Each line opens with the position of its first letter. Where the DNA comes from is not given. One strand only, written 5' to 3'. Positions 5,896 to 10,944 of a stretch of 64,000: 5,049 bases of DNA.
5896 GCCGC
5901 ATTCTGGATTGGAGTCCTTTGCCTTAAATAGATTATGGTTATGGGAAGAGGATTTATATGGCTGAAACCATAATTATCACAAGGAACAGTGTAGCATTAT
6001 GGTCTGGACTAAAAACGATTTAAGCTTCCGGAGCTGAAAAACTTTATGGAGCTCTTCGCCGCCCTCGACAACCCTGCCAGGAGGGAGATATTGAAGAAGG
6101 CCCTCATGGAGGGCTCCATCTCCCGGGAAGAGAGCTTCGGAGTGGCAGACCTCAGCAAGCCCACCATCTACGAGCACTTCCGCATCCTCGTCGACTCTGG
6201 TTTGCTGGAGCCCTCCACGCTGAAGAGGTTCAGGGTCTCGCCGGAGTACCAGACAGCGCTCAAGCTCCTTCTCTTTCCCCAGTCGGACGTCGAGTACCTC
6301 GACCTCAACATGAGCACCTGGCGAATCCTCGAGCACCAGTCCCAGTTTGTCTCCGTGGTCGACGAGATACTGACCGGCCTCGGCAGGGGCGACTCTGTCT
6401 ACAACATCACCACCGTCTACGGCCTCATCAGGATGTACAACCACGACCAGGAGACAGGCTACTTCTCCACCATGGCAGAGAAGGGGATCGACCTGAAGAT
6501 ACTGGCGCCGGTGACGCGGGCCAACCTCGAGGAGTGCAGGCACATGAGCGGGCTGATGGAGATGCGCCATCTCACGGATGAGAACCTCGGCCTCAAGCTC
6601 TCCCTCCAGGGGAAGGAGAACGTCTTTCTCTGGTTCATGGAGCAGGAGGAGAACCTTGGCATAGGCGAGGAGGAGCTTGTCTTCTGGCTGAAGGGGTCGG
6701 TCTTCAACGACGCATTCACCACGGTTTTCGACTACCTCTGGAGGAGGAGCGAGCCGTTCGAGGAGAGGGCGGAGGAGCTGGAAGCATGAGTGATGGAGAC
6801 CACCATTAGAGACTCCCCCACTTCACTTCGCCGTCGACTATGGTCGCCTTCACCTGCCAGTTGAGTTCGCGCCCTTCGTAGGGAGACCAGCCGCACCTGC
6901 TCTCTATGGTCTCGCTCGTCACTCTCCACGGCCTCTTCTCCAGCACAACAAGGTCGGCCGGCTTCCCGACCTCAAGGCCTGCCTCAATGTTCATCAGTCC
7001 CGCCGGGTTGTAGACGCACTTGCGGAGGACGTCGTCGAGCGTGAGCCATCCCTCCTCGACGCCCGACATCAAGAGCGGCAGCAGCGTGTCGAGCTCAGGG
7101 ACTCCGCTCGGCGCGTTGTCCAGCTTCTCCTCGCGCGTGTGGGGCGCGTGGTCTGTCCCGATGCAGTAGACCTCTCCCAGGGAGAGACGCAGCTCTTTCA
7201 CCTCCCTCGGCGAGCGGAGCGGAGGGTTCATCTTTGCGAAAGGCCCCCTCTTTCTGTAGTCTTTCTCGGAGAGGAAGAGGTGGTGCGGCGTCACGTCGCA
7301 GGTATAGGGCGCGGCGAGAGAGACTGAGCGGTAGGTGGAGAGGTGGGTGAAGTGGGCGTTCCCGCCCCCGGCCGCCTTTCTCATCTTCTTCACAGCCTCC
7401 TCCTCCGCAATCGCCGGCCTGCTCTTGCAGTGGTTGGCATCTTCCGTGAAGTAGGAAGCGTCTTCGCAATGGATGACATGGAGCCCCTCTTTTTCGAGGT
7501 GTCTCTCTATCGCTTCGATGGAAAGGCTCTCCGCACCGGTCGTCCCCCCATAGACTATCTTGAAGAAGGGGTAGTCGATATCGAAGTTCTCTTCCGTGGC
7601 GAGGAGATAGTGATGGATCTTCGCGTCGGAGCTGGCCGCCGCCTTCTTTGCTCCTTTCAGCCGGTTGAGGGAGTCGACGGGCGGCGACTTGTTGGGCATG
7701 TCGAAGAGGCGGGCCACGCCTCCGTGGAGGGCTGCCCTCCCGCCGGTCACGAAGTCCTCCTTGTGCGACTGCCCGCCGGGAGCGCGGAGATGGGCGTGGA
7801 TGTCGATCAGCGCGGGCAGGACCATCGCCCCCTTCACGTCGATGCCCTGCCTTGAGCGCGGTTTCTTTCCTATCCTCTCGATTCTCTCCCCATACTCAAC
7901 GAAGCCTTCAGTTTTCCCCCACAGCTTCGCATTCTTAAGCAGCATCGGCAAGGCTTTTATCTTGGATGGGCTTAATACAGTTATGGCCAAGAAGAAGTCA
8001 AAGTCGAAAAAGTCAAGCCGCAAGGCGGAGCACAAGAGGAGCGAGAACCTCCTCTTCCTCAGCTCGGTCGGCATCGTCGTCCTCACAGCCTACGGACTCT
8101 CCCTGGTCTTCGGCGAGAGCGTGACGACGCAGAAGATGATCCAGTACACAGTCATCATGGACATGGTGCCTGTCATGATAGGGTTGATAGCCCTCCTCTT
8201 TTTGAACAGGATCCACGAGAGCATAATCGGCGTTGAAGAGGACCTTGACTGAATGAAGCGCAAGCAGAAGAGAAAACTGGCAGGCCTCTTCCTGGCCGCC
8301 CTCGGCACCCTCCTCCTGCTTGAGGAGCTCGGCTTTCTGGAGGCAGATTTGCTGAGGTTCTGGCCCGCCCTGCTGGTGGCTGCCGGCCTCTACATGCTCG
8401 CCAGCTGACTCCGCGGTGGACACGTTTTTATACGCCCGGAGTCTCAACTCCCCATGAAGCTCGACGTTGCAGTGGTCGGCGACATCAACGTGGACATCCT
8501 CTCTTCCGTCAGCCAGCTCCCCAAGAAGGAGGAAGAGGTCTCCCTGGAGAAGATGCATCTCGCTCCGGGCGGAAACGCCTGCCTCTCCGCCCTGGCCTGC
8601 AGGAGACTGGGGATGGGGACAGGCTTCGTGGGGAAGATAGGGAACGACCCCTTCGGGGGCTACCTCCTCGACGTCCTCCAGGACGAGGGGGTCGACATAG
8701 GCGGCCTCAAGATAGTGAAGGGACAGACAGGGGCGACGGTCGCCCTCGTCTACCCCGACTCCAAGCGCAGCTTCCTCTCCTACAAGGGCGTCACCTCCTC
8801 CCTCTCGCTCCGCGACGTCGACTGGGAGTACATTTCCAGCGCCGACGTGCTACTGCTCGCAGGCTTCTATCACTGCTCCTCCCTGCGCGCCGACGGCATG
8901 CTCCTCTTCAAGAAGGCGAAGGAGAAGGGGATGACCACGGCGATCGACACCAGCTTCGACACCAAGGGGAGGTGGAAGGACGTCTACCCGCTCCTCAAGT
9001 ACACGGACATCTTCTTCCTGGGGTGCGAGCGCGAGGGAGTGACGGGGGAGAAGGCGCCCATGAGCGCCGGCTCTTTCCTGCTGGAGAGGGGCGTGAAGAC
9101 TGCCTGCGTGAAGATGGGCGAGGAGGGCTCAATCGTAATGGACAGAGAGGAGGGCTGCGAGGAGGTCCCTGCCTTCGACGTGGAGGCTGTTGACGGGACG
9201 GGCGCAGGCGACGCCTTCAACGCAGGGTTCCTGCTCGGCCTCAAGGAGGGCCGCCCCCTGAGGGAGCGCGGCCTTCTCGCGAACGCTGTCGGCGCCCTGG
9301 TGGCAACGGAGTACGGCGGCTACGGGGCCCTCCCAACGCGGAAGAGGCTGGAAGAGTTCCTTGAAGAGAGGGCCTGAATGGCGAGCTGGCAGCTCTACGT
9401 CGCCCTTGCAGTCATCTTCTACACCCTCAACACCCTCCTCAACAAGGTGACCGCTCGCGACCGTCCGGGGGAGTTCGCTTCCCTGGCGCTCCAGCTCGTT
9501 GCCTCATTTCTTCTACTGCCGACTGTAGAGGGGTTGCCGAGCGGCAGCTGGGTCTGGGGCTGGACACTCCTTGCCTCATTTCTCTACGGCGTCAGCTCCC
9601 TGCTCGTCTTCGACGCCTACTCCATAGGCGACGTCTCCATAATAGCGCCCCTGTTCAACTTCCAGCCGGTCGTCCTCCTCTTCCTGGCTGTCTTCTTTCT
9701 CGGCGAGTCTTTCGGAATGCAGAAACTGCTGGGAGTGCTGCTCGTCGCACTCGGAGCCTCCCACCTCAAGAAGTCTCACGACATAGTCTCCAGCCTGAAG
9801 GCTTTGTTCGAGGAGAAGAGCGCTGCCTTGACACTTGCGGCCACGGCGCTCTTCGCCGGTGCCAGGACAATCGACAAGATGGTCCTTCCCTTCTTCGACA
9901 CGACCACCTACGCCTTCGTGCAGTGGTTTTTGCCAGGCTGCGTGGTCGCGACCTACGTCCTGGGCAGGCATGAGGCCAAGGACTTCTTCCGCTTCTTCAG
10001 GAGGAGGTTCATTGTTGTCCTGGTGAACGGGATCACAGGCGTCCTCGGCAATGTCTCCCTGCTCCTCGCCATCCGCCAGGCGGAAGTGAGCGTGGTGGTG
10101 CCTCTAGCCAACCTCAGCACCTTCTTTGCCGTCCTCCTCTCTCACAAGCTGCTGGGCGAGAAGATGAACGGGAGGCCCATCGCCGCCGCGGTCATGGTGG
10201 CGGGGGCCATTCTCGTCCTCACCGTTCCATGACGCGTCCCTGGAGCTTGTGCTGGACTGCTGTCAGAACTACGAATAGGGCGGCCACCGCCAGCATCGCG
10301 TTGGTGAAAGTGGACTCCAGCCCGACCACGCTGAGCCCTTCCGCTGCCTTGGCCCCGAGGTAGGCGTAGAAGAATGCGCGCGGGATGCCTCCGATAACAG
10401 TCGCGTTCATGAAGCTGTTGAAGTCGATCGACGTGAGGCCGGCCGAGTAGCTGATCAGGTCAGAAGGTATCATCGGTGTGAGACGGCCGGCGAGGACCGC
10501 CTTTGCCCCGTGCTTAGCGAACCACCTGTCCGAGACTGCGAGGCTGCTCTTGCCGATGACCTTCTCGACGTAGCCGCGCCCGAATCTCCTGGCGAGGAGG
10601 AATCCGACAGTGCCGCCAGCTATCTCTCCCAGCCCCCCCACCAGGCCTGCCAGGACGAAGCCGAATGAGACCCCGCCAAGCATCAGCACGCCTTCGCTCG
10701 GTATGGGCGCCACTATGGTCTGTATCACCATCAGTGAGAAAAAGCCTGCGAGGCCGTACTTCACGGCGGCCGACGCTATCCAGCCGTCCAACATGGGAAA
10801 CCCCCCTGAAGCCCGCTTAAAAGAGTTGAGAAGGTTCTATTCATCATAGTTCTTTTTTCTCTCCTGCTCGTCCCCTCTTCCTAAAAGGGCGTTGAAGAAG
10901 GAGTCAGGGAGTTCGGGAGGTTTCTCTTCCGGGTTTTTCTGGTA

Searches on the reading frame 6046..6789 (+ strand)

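Call 106: search_protein_families(library=pfam, proteins=[window:6046-6789:+], max_evalue=0.0001)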
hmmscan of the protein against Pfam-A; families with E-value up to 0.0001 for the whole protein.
window:6046-6789:+ (247 aa): 1 family
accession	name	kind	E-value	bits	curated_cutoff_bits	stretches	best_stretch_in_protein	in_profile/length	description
PF12840.13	HTH_20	-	8.5e-05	22.9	27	0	34-55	28-49/51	Helix-turn-helix domain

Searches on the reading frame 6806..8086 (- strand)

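Call 106: search_protein_families(library=pfam, proteins=[window:6806-8086:-], max_evalue=0.0001)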
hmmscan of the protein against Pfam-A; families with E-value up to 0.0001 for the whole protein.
window:6806-8086:- (426 aa): 2 families
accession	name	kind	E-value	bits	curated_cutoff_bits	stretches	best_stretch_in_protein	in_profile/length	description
PF01979.26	Amidohydro_1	-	1.3e-13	51.4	25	1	227-421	156-344/345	Amidohydrolase family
PF07969.17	Amidohydro_3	-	2.1e-11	44.4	29.7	1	348-421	407-470/472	Amidohydrolase family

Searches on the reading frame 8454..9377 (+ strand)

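Call 106: search_protein_families(library=pfam, proteins=[window:8454-9377:+], max_evalue=0.0001)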
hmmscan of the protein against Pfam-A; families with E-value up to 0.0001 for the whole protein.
window:8454-9377:+ (307 aa): 1 family
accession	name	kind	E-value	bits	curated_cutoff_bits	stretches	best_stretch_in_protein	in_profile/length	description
PF00294.29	PfkB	-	3.3e-47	161.7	25.8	1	4-295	3-301/302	pfkB family carbohydrate kinase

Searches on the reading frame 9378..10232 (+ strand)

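Call 106: search_protein_families(library=pfam, proteins=[window:9378-10232:+], max_evalue=0.0001)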
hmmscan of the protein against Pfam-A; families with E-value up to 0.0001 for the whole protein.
window:9378-10232:+ (284 aa): 3 families
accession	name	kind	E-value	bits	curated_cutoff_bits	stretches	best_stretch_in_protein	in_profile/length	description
PF00892.27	EamA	-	3.4e-23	82.9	28.2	2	3-127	2-130/135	EamA-like transporter family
PF05653.20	Mg_trans_NIPA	-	1.3e-05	25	26.2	0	70-129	59-118/295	Magnesium transporter NIPA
PF10639.15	TMEM234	-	4.9e-05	23.8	30.1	0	206-274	39-105/113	Putative transmembrane family 234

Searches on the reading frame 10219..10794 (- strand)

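Call 106: search_protein_families(library=pfam, proteins=[window:10219-10794:-], max_evalue=0.0001)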
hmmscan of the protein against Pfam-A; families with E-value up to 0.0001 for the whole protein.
window:10219-10794:- (191 aa): 1 family
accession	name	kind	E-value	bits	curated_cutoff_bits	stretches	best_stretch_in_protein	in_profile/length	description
PF09335.16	VTT_dom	-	1.6e-28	100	33.9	1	31-148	1-122/123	VTT domain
